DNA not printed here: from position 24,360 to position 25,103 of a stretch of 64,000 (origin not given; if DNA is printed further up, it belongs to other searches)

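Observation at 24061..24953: Tandem paralogous small proteins (RHH-like N-terminus + conserved NGW[RH]FWR C-domain), translationally coupled upstream of an ECF sigma and beside the relaxase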

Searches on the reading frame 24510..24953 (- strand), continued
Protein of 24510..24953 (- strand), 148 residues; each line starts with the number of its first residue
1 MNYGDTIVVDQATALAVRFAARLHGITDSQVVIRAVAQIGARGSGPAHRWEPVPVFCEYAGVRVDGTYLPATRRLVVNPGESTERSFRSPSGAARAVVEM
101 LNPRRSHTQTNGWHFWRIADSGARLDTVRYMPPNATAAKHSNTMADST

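Call 54: find_encoding_contigs(protein=P0002, flank=5000, max_places=3)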
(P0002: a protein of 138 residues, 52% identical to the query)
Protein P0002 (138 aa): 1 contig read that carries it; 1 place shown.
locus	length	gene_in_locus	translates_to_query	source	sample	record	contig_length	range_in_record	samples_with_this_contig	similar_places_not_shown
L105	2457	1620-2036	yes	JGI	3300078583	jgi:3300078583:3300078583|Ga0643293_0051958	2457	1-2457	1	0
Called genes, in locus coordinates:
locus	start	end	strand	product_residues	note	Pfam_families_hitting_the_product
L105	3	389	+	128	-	?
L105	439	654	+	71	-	-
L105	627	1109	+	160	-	-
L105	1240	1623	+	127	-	PF13384:HTH_23, PF13542:HTH_Tnp_ISL3 (weak), PF13551:HTH_29 (weak)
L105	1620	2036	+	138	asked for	-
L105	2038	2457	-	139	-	?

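Call 55: search_protein_families(library=pfam, proteins=[L077:2254-3354:+, L068:29-1129:+, L071:7401-8168:+, L088:2238-3515:+, L066:8377-10059:+, L086:1102-2664:+, L079:5726-6859:+, L083:91-957:+, L069:985-2061:+, L090:3068-4378:+], max_evalue=0.001)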
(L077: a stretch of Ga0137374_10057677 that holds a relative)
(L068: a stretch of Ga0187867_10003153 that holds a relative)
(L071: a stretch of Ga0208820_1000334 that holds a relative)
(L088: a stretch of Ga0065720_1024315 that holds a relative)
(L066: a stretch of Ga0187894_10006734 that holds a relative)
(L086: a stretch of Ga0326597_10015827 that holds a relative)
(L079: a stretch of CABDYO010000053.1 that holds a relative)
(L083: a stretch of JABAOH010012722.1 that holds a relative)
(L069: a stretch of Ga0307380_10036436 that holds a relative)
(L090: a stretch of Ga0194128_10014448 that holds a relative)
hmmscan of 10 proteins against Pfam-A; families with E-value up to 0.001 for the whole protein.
L077:2254-3354:+ (367 aa): 3 families
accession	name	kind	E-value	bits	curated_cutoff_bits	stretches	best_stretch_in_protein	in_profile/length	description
PF18755.6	RAMA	-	1.3e-11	44.8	35.2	1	251-364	3-104/107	Restriction Enzyme Adenine Methylase Associated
PF04313.20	HSDR_N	-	8.4e-07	29.5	25.1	0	70-133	124-194/198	Type I restriction enzyme R protein N terminus (HSDR_N)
PF13588.12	HSDR_N_2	-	0.00053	20.5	25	1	70-130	35-95/110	Type I restriction enzyme R protein N terminus (HSDR_N)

L068:29-1129:+ (367 aa): 2 families
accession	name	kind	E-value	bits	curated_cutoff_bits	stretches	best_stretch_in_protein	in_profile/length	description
PF18755.6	RAMA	-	7.3e-11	42.4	35.2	1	262-361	17-104/107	Restriction Enzyme Adenine Methylase Associated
PF04313.20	HSDR_N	-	1.7e-09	38.3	25.1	1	62-126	123-194/198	Type I restriction enzyme R protein N terminus (HSDR_N)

L071:7401-8168:+ (256 aa): 1 family
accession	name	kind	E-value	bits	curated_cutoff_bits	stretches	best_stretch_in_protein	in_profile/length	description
PF18755.6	RAMA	-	1e-10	41.9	35.2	1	151-250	17-104/107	Restriction Enzyme Adenine Methylase Associated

L088:2238-3515:+ (426 aa): 2 families
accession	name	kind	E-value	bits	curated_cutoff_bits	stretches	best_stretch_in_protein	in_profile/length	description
PF18755.6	RAMA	-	2.2e-12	47.3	35.2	1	311-419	7-103/107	Restriction Enzyme Adenine Methylase Associated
PF04313.20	HSDR_N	-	4e-09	37.1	25.1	1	116-182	121-193/198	Type I restriction enzyme R protein N terminus (HSDR_N)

L066:8377-10059:+ (561 aa): 2 families
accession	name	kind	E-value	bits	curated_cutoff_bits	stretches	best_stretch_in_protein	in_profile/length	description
PF18755.6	RAMA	-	5e-18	65.5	35.2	1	447-556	8-105/107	Restriction Enzyme Adenine Methylase Associated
PF04313.20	HSDR_N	-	4.4e-08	33.6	25.1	1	261-335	116-194/198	Type I restriction enzyme R protein N terminus (HSDR_N)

L086:1102-2664:+ (521 aa): 3 families
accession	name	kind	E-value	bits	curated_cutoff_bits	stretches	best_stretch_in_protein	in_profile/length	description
PF18755.6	RAMA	-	8e-15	55.1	35.2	1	403-505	4-97/107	Restriction Enzyme Adenine Methylase Associated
PF04313.20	HSDR_N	-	1.6e-07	31.9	25.1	0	219-289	117-193/198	Type I restriction enzyme R protein N terminus (HSDR_N)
PF13588.12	HSDR_N_2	-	0.00025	21.5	25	1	193-287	2-95/110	Type I restriction enzyme R protein N terminus (HSDR_N)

L079:5726-6859:+ (378 aa): 3 families
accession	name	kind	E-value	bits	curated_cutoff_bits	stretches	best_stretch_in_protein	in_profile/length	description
PF18755.6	RAMA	-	4e-11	43.2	35.2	1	268-368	6-94/107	Restriction Enzyme Adenine Methylase Associated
PF04313.20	HSDR_N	-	1.9e-07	31.6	25.1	0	59-128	120-194/198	Type I restriction enzyme R protein N terminus (HSDR_N)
PF13588.12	HSDR_N_2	-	0.00062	20.3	25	1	32-127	2-97/110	Type I restriction enzyme R protein N terminus (HSDR_N)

L083:91-957:+ (289 aa): 2 families
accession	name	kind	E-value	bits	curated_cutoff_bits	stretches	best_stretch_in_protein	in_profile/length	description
PF18755.6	RAMA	-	9.2e-16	58.2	35.2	1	177-287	5-103/107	Restriction Enzyme Adenine Methylase Associated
PF13588.12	HSDR_N_2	-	1.6e-05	25.3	25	1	4-65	35-96/110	Type I restriction enzyme R protein N terminus (HSDR_N)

L069:985-2061:+ (359 aa): 3 families
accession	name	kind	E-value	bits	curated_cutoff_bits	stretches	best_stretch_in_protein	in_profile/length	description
PF18755.6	RAMA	-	6.4e-10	39.4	35.2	1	247-354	12-106/107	Restriction Enzyme Adenine Methylase Associated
PF04313.20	HSDR_N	-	1.4e-07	32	25.1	1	64-129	122-194/198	Type I restriction enzyme R protein N terminus (HSDR_N)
PF13588.12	HSDR_N_2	-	6.7e-05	23.4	25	1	68-127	37-96/110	Type I restriction enzyme R protein N terminus (HSDR_N)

L090:3068-4378:+ (437 aa): 2 families
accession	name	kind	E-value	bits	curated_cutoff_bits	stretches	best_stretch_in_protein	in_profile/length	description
PF04313.20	HSDR_N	-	2.3e-08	34.6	25.1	1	132-199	121-194/198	Type I restriction enzyme R protein N terminus (HSDR_N)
PF18755.6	RAMA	-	1.9e-07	31.4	35.2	1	327-420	9-91/107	Restriction Enzyme Adenine Methylase Associated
